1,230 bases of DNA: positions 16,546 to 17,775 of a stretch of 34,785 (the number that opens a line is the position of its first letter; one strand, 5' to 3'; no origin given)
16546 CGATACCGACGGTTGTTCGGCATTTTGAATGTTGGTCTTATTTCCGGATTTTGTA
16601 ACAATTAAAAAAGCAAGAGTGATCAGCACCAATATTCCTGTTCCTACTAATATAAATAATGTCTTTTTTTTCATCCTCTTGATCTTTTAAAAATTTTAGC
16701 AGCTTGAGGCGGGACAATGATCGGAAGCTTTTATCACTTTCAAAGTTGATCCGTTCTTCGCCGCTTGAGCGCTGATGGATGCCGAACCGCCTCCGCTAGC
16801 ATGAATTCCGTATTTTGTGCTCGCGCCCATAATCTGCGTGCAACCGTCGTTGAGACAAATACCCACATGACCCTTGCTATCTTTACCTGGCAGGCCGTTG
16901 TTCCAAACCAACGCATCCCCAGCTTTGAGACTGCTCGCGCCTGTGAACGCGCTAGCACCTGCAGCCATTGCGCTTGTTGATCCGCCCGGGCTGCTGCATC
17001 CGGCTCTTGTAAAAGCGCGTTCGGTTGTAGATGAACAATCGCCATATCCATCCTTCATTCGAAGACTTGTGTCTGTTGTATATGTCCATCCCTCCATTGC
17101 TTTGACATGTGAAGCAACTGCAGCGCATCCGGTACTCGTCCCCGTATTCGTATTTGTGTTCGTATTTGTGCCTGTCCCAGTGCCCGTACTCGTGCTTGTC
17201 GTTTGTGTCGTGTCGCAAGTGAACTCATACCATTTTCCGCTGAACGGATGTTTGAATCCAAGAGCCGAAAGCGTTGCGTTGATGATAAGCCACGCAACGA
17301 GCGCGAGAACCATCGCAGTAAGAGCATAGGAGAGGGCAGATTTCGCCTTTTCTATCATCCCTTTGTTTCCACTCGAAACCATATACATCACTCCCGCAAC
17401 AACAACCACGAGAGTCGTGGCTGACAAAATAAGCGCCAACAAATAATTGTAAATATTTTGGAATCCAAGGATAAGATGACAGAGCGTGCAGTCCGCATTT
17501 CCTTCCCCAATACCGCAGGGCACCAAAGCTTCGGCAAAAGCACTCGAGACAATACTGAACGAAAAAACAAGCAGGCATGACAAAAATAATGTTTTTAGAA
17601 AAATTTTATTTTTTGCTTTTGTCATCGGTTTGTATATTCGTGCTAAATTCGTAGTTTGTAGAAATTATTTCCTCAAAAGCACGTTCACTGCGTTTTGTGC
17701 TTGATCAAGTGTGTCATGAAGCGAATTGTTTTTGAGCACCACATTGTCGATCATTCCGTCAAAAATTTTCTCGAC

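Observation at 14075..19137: Five VirB2/TrbC-like 'pilin' modules clustered with a peptidase fusion and an orphan SBP, but no secretion machinery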

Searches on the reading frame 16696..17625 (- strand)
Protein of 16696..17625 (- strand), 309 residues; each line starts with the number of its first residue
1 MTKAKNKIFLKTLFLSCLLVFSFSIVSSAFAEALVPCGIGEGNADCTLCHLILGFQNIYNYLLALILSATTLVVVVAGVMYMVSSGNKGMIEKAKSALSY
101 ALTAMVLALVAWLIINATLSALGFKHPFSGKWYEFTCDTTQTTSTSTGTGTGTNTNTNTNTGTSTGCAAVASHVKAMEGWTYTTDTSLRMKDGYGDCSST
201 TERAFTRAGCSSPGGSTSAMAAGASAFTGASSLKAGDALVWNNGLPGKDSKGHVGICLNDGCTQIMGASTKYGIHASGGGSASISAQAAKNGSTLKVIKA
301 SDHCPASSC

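Call 7: search_protein_families(library=pfam, max_evalue=1, proteins=[window:16699-17625:-])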
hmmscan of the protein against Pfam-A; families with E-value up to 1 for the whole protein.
window:16699-17625:- (309 aa): 4 families
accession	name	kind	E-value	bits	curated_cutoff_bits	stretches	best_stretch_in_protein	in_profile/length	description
PF18895.5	T4SS_pilin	-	5.2e-07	30.1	26.6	1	56-116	10-69/71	Type IV secretion system pilin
PF00877.26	NLPC_P60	-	9e-05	22.8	23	1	196-274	15-86/105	NlpC/P60 family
PF05257.22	CHAP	-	0.012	16.6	26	1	194-257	8-66/81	CHAP domain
PF09685.15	DUF4870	-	0.49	10.8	25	1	63-119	11-69/107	Domain of unknown function (DUF4870)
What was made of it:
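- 16696..17625 (-): G6: signal peptide, Cys-motif VirB2-like hairpin (VPCG..CTLCHL ... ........), Thr/Gly-rich linker, then an NlpC/P60-type peptidase domain. PF18895 30.1 bits and NLPC_P60 22.8 bits (call 7).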

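Call 16: find_encoding_contigs(protein=window:16696-17625:-, flank=10000, max_places=6)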
Protein window:16696-17625:- (309 aa): no gene with exactly this product is on record in the collection.
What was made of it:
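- Tried and rejected: Not on record (call 16).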

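Call 17: find_homologous_proteins(query=window:16699-17625:-)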
Query window:16699-17625:- (309 aa): 90 proteins with E <= 0.001 among 7165 candidates.
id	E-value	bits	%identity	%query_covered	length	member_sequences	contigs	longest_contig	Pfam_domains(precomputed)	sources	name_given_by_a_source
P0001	2.2e-196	669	100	100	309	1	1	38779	PF18895.6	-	-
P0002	6.7e-110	385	63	99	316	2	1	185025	PF18895.6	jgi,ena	-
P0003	3.4e-102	360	60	99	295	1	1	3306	PF18895.6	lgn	-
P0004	1.9e-101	357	59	98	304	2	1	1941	PF18895.6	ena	-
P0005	1.9e-98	348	59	89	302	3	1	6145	PF00877.26,PF18895.6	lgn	-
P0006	2.6e-97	344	52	100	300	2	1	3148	PF18895.6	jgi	-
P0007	3.6e-97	343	60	100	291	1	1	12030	PF18895.6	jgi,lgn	jgi:hypothetical protein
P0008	2.1e-93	331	63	90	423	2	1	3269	PF18895.6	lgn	-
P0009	4.9e-92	327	62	89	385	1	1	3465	PF18895.6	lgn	-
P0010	1.1e-83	299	53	99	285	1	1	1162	PF00877.26,PF18895.6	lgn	-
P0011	3.3e-81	291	54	89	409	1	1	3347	PF18895.6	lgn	-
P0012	3.0e-79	285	52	90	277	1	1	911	PF18895.6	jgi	jgi:hypothetical protein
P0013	6.9e-77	277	60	89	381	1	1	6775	PF18895.6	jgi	jgi:hypothetical protein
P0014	1.8e-74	269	51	88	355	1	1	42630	PF18895.6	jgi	jgi:hypothetical protein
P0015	5.4e-71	257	47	90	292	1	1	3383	PF18895.6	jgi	jgi:hypothetical protein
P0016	8.1e-70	254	41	98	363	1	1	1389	PF00877.26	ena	-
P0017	7.6e-68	247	52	80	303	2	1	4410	PF00877.26,PF18895.6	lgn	-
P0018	7.9e-68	247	48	98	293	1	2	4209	PF18895.6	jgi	jgi:hypothetical protein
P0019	1.2e-65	240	51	84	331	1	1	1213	PF00877.26,PF18895.6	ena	-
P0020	8.9e-64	234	53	73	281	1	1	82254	PF00877.26,PF18895.6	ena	-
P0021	1.1e-63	234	48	88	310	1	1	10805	PF00877.26,PF18895.6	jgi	-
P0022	5.4e-63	231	48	98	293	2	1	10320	PF18895.6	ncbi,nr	ncbi:MAG: hypothetical protein NT170_03400 [Candidatus Moranbacteria bacterium]|nr:hypothetical prot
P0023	1.2e-61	227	52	79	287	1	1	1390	PF18895.6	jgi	jgi:hypothetical protein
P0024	8.5e-61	224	48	78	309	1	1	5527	PF18895.6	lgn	-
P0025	1.2e-60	224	72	45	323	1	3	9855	PF18895.6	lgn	-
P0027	2.2e-60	223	43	96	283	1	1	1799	PF18895.6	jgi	jgi:hypothetical protein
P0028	8.7e-60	221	72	49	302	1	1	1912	PF00877.26,PF18895.6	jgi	jgi:cell wall-associated NlpC family hydrolase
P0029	2.8e-59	219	45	88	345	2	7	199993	-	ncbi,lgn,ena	-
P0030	7.8e-59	218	48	86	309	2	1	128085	PF00877.26,PF18895.6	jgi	jgi:cell wall-associated NlpC family hydrolase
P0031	1.5e-58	217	70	45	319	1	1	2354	PF18895.6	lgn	-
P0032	1.3e-57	214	69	44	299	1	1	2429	PF00877.26,PF18895.6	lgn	-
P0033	2.2e-57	213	67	51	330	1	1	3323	PF18895.6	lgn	-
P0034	2.7e-57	213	43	98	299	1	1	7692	PF18895.6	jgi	jgi:hypothetical protein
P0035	2.9e-57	212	70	45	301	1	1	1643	PF00877.26,PF18895.6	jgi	jgi:cell wall-associated NlpC family hydrolase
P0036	7.5e-57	211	54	76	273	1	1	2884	PF00877.26,PF18895.6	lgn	-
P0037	9.3e-57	211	59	54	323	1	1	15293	PF18895.6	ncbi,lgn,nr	ncbi:MAG TPA: hypothetical protein VK254_04065 [Candidatus Bathyarchaeia archaeon]|nr:hypothetical p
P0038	3.3e-56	209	45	97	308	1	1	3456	PF00877.26,PF18895.6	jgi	-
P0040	1.0e-53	201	65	45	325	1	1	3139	PF18895.6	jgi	jgi:hypothetical protein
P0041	2.4e-53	200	44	86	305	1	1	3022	PF00877.26,PF18895.6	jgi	jgi:cell wall-associated NlpC family hydrolase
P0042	3.3e-53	199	50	79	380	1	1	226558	PF18895.6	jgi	jgi:hypothetical protein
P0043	7.0e-53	198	62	54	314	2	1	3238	PF18895.6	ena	-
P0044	2.1e-52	197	66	46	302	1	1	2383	PF18895.6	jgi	jgi:hypothetical protein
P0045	2.8e-51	193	49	66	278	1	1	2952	PF00877.26,PF18895.6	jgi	jgi:hypothetical protein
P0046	4.2e-51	192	43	84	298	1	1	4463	PF00877.26,PF18895.6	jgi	jgi:cell wall-associated NlpC family hydrolase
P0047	6.5e-51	192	47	86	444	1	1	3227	PF18895.6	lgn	-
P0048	2.1e-49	187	49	69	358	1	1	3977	PF18895.6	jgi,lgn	-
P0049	2.6e-49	186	47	86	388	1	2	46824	PF18895.6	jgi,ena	-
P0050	4.7e-49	186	52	55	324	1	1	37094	PF18895.6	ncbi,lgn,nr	ncbi:MAG: pilin [Candidatus Moranbacteria bacterium]|nr:pilin [Candidatus Moranbacteria bacterium]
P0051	8.2e-48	181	47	79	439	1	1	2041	PF18895.6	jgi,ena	jgi:hypothetical protein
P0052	1.6e-47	180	41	89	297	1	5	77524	PF18895.6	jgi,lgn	-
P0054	1.1e-46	178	44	87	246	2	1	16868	PF18895.6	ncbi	ncbi:MAG: pilin [Parcubacteria group bacterium]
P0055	4.1e-46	176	44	86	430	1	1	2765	PF18895.6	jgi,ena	-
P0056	4.1e-45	173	60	37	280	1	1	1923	PF18895.6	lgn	-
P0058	6.2e-44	169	74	35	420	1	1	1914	PF18895.6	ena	-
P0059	6.7e-42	162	70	34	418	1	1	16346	PF18895.6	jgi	jgi:hypothetical protein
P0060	2.4e-41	160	72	34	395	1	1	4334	PF00877.26,PF18895.6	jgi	jgi:cell wall-associated NlpC family hydrolase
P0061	7.2e-41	159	50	45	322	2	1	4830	PF18895.6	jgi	jgi:hypothetical protein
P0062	6.8e-40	155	55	46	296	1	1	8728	PF00877.26,PF18895.6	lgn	-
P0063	2.6e-39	154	69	38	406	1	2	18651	PF18895.6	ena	-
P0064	3.8e-39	153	47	58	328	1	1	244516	PF18895.6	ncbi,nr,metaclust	ncbi:MAG: hypothetical protein A3J76_02695 [Candidatus Moranbacteria bacterium RBG_13_45_13]|nr:MAG:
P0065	5.4e-39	152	54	48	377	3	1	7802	PF18895.6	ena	-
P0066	6.1e-39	152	50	45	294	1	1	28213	PF00877.26,PF18895.6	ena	-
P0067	5.9e-37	146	40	68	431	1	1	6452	PF00877.26,PF18895.6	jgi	-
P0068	5.5e-36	143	39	82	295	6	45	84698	PF00877.26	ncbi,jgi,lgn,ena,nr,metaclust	ncbi:MAG: hypothetical protein COZ87_03375 [Candidatus Moranbacteria bacterium CG_4_8_14_3_um_filter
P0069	1.4e-34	138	51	41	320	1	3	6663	PF18895.6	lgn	-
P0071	2.7e-34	137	50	36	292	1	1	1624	PF00877.26,PF18895.6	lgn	-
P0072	3.1e-34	137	38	72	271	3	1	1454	PF18895.6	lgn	-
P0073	6.7e-33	132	47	56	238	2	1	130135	PF00877.26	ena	-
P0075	9.7e-30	122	43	48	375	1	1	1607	PF18895.6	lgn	-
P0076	2.1e-27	114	46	39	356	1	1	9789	PF18895.6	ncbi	-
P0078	5.9e-27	113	35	80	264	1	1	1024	PF18895.6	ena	-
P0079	6.2e-27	113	45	42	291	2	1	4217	PF18895.6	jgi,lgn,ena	-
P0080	2.7e-26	111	48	45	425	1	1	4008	PF18895.6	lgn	-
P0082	4.7e-22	97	38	54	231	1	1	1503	PF18895.6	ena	-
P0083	4.2e-19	87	36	48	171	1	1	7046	PF18895.6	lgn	-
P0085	3.0e-15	75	36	39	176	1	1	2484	PF18895.6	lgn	-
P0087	1.3e-13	69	33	40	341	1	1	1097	PF18895.6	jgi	jgi:hypothetical protein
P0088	1.7e-13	69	38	39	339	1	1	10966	PF01464.26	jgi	jgi:hypothetical protein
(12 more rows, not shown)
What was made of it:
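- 16696..17625 (-): 90 homologues found, 27 of them with PF00877 precomputed, 23 of those together with PF18895 (call 17).
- On NlpC/P60 peptidase (PF00877): 27 of the 90 homologues have PF00877 precomputed (call 17).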

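Call 18: find_encoding_contigs(protein=P0002, flank=10000, max_places=2)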
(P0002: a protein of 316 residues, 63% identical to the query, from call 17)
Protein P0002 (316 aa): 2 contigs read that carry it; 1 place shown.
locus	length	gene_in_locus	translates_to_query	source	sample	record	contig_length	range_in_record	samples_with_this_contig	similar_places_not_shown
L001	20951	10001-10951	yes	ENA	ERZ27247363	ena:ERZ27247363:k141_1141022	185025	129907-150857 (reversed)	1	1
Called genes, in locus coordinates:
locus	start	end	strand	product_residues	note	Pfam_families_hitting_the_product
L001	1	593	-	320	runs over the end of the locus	PF01171:ATP_bind_3, PF01507:PAPS_reduct (faint)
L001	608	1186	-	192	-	PF00625:Guanylate_kin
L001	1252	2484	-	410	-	PF00575:S1, PF23459:S1_RRP5 (faint), PF21710:Spt6_S1 (faint), PF00575:S1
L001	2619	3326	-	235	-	-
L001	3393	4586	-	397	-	-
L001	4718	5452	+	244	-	PF13483:Lactamase_B_3, PF12706:Lactamase_B_2 (weak)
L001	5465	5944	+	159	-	-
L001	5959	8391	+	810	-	PF00521:DNA_topoisoIV, PF03989:DNA_gyraseA_C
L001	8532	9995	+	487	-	PF01547:SBP_bac_1, PF13416:SBP_bac_8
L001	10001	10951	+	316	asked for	PF18895:T4SS_pilin (weak)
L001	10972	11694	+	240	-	-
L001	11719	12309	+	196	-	PF04956:TrbC, PF18895:T4SS_pilin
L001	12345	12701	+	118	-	PF18895:T4SS_pilin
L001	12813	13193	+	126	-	PF02322:Cyt_bd_oxida_II (weak), PF04956:TrbC (faint), PF18895:T4SS_pilin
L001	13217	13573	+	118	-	PF04956:TrbC (weak), PF18895:T4SS_pilin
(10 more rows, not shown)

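Call 19: find_encoding_contigs(protein=P0064, flank=10000, max_places=2)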
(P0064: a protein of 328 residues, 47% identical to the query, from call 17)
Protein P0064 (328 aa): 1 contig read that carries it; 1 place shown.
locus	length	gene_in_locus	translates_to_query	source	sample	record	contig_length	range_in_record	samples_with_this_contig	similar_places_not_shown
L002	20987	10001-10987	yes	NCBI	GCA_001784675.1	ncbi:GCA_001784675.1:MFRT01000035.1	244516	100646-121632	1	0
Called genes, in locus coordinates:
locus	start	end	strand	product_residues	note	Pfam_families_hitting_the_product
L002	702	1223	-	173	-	PF20803:PaaX_M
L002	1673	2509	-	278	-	PF01209:Ubie_methyltran, PF05175:MTS (weak), PF02353:CMAS, PF13489:Methyltransf_23, PF13847:Methyltransf_31, PF08241:Methyltransf_11, PF08242:Methyltransf_12, PF13649:Methyltransf_25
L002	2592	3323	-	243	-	-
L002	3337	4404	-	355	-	-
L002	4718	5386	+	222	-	PF13483:Lactamase_B_3, PF12706:Lactamase_B_2 (weak)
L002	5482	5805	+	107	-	-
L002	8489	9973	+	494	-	-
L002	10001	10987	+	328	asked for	PF18895:T4SS_pilin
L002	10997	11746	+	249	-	-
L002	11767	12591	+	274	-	PF04956:TrbC, PF18895:T4SS_pilin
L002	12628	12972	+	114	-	PF18895:T4SS_pilin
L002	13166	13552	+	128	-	PF18895:T4SS_pilin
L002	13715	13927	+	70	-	PF18895:T4SS_pilin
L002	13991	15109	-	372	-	-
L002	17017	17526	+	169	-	PF01245:Ribosomal_L19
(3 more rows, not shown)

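Call 20: find_encoding_contigs(protein=P0030, flank=10000, max_places=2)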
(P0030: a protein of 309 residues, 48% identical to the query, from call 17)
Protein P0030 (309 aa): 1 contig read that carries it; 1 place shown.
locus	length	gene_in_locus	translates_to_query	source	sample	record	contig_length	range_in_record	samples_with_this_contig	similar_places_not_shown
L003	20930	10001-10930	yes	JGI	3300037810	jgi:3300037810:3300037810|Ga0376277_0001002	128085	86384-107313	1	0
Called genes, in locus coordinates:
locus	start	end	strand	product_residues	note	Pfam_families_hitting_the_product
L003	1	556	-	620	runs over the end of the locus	PF06480:FtsH_ext, PF00004:AAA, PF07728:AAA_5 (faint), PF17862:AAA_lid_3, PF01434:Peptidase_M41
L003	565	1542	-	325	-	PF01171:ATP_bind_3, PF09179:TilS (faint)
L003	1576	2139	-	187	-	PF00625:Guanylate_kin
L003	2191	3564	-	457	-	PF00575:S1, PF23459:S1_RRP5 (faint), PF21710:Spt6_S1 (faint), PF00575:S1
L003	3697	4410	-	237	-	-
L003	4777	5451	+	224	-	PF13483:Lactamase_B_3, PF12706:Lactamase_B_2 (weak)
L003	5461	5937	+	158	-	-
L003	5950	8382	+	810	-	PF00521:DNA_topoisoIV, PF03989:DNA_gyraseA_C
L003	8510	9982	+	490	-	PF01547:SBP_bac_1, PF13416:SBP_bac_8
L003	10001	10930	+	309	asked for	PF18895:T4SS_pilin (weak), PF00877:NLPC_P60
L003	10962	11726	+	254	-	-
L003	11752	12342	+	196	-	PF04956:TrbC, PF18895:T4SS_pilin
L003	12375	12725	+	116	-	PF04956:TrbC (faint), PF18895:T4SS_pilin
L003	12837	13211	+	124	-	PF02322:Cyt_bd_oxida_II (weak), PF18895:T4SS_pilin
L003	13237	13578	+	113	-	PF02322:Cyt_bd_oxida_II (weak), PF18895:T4SS_pilin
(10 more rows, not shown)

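Call 27: find_encoding_contigs(protein=P0042, flank=10000, max_places=2)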
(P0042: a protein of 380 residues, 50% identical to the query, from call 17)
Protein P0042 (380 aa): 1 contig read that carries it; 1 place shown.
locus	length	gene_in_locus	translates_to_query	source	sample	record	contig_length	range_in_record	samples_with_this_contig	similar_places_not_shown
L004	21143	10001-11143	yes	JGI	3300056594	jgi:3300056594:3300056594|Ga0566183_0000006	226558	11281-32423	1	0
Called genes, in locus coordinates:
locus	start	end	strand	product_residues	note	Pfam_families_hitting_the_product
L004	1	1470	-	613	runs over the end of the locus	PF06480:FtsH_ext, PF00004:AAA, PF07728:AAA_5 (weak), PF17862:AAA_lid_3, PF01434:Peptidase_M41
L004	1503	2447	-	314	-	PF01171:ATP_bind_3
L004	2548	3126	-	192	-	PF00625:Guanylate_kin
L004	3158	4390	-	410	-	PF00575:S1, PF23459:S1_RRP5 (faint), PF21710:Spt6_S1 (faint), PF00575:S1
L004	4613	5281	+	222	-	PF13483:Lactamase_B_3, PF12706:Lactamase_B_2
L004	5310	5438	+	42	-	-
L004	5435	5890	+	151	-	-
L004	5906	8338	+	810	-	PF00521:DNA_topoisoIV, PF03989:DNA_gyraseA_C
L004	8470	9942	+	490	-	PF01547:SBP_bac_1, PF13416:SBP_bac_8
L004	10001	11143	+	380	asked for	PF18895:T4SS_pilin (weak)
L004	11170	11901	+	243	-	-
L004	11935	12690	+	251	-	PF04956:TrbC, PF18895:T4SS_pilin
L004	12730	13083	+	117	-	PF18895:T4SS_pilin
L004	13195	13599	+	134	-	PF18895:T4SS_pilin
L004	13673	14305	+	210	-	PF02322:Cyt_bd_oxida_II (weak), PF18895:T4SS_pilin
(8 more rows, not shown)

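Call 28: find_encoding_contigs(protein=P0088, flank=10000, max_places=2)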
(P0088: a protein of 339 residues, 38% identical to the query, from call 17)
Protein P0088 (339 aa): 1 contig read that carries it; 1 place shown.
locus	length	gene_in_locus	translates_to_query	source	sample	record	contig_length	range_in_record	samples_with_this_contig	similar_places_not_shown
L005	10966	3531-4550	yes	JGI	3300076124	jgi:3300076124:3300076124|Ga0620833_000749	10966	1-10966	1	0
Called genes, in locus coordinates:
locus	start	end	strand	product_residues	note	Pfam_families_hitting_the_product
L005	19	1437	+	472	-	PF01547:SBP_bac_1, PF13416:SBP_bac_8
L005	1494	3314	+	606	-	PF00009:GTP_EFTU, PF01926:MMR_HSR1 (weak), PF03144:GTP_EFTU_D2, PF22042:EF-G_D2, PF00679:EFG_C, PF21018:BipA_C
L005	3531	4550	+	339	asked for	PF01464:SLT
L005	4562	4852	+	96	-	PF18895:T4SS_pilin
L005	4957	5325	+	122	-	PF18895:T4SS_pilin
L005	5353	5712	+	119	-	PF18895:T4SS_pilin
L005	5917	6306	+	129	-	PF18895:T4SS_pilin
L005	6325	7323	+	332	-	PF18895:T4SS_pilin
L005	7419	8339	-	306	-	-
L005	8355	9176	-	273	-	-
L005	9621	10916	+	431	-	PF08529:NusA_N, PF00013:KH_1 (faint), PF00575:S1 (weak), PF13184:KH_NusA_1st, PF26594:KH_NusA_2nd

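Call 38: search_protein_families(library=ncbifam, max_evalue=0.1, proteins=[window:16699-17625:-])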
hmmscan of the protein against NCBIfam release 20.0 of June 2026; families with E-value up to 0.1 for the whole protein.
window:16699-17625:- (309 aa): 1 family
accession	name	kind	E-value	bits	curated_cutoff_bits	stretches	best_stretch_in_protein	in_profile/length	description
NF045849.1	ICE_MMCAP2_0565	equivalog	0.0015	18.2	40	1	63-120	21-78/80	Mbov_0395 family pilin-like conjugal transfer protein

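Call 48: find_related_loci(query=A3, collection=genome_contigs, flank=10000)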
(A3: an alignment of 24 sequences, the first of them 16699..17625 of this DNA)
Query A3 (309 aa) in genome_contigs; peptide patterns used: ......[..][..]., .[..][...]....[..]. (x = any residue, [..] = any of these).
89 stretches matched a pattern; 36 encode a relative of the query (tblastn E <= 1e-3); 34 distinct loci.
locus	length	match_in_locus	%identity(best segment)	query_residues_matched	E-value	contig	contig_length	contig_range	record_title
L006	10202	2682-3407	45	34-305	2e-68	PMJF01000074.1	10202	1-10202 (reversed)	MAG: Candidatus Moraniibacteriota bacterium isolate fen_1326 73.20120600_E3D.118_contig_13880, whole genome shotgun sequ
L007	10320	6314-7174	48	1-302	1e-61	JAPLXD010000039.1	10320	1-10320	MAG: Candidatus Moraniibacteriota bacterium isolate LacPavin_0818_WC55_MAG_45_10 LacPavin_0818_WC55_scaffold_515030, who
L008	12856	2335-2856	59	4-170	1e-56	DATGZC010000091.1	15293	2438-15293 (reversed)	MAG TPA_asm: Candidatus Bathyarchaeia archaeon isolate SMAG_U10653 k141_319229, whole genome shotgun sequence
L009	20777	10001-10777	38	30-303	4e-50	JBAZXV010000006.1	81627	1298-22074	MAG: Parcubacteria group bacterium isolate SO_2017_GW1_64 NODE_1816_length_81627_cov_1.573988_OW334_2017, whole genome s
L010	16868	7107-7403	76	34-139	3e-46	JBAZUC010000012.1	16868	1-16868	MAG: Parcubacteria group bacterium isolate SO_2017_GW1_218 NODE_12804_length_16868_cov_1.341497_OW334_2017, whole genome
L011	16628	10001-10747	39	7-259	4e-43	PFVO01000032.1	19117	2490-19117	MAG: Candidatus Moranbacteria bacterium CG_4_9_14_3_um_filter_44_28 CG_4_9_14_3_um_filter_150_scaffold_3829_c, whole gen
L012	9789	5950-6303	46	34-155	1e-32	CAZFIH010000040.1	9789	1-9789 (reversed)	MAG TPA_asm: uncultured Bdellovibrionales bacterium isolate SRP141376_co2_5 genome assembly, contig: NODE_12917_length_9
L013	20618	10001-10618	39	28-248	5e-32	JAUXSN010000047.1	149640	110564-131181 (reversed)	MAG: Candidatus Moraniibacteriota bacterium isolate C12_metabat.bin.94 C12_k141_528913, whole genome shotgun sequence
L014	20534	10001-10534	36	2-178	1e-26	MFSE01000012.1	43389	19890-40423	MAG: Candidatus Moranbacteria bacterium RIFOXYA12_FULL_35_19 rifixya3_full_scaffold_320, whole genome shotgun sequence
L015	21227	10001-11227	40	2-142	5e-26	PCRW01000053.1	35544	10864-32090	MAG: Candidatus Moranbacteria bacterium CG23_combo_of_CG06-09_8_20_14_all_35_22 CG23_scaffold_204_c, whole genome shotgu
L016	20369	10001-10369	39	29-148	1e-23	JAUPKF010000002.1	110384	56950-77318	MAG: Patescibacteria group bacterium isolate erpe_2018_pw_0hr_WHONDRS-PP48-000085_A_bin.1 scaffold_5, whole genome shotg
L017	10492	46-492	34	6-152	2e-23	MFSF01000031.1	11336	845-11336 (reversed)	MAG: Candidatus Moranbacteria bacterium RIFOXYA12_FULL_44_15 rifixya3_full_scaffold_4395, whole genome shotgun sequence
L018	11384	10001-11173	40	3-309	2e-23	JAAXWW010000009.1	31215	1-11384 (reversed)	MAG: Candidatus Moraniibacteriota bacterium isolate W9_Combined_metabat2_046 W9_Combined_metabat2_046_NODE_795, whole ge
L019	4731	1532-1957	39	8-145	2e-23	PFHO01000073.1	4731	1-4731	MAG: Candidatus Moranbacteria bacterium CG_4_8_14_3_um_filter_34_16 CG_4_8_14_3_um_filter_scaffold_10668_c, whole genome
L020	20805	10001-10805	33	31-196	3e-23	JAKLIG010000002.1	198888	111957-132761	MAG: Patescibacteria group bacterium isolate RA.bin81 RA.bin81_2, whole genome shotgun sequence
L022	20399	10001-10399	37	34-164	1e-22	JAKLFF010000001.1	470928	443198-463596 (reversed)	MAG: Patescibacteria group bacterium isolate RA.bin150 RA.bin150_1, whole genome shotgun sequence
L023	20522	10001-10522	33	3-167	2e-21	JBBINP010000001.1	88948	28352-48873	MAG: Candidatus Moraniibacteriota bacterium isolate SIF170217_bin_259 NODE_57_length_88948_cov_3.54584, whole genome sho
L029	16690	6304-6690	38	34-138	1e-16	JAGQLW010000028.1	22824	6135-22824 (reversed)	MAG: Candidatus Moraniibacteriota bacterium isolate HKST-UBA26 2008_383292, whole genome shotgun sequence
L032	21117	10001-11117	35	33-137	9e-16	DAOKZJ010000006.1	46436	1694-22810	MAG TPA_asm: Candidatus Moraniibacteriota bacterium isolate AMR_MDS_0047 NODE_491_length_46436_cov_10.703542, whole geno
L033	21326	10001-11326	36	9-126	1e-15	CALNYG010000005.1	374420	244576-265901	MAG: Candidatus Moraniibacteriota bacterium isolate HOU_bin.0114 genome assembly, contig: contig_19817, whole genome sho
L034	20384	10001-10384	39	22-150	3e-25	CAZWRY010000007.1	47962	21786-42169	MAG TPA_asm: uncultured Bdellovibrionales bacterium isolate binchicken_co27_254 genome assembly, contig: NODE_1272_lengt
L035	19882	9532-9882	38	33-137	9e-18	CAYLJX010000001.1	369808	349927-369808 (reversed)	MAG TPA_asm: uncultured Bdellovibrionales bacterium isolate SRP342105_co1_463 genome assembly, contig: NODE_13_length_36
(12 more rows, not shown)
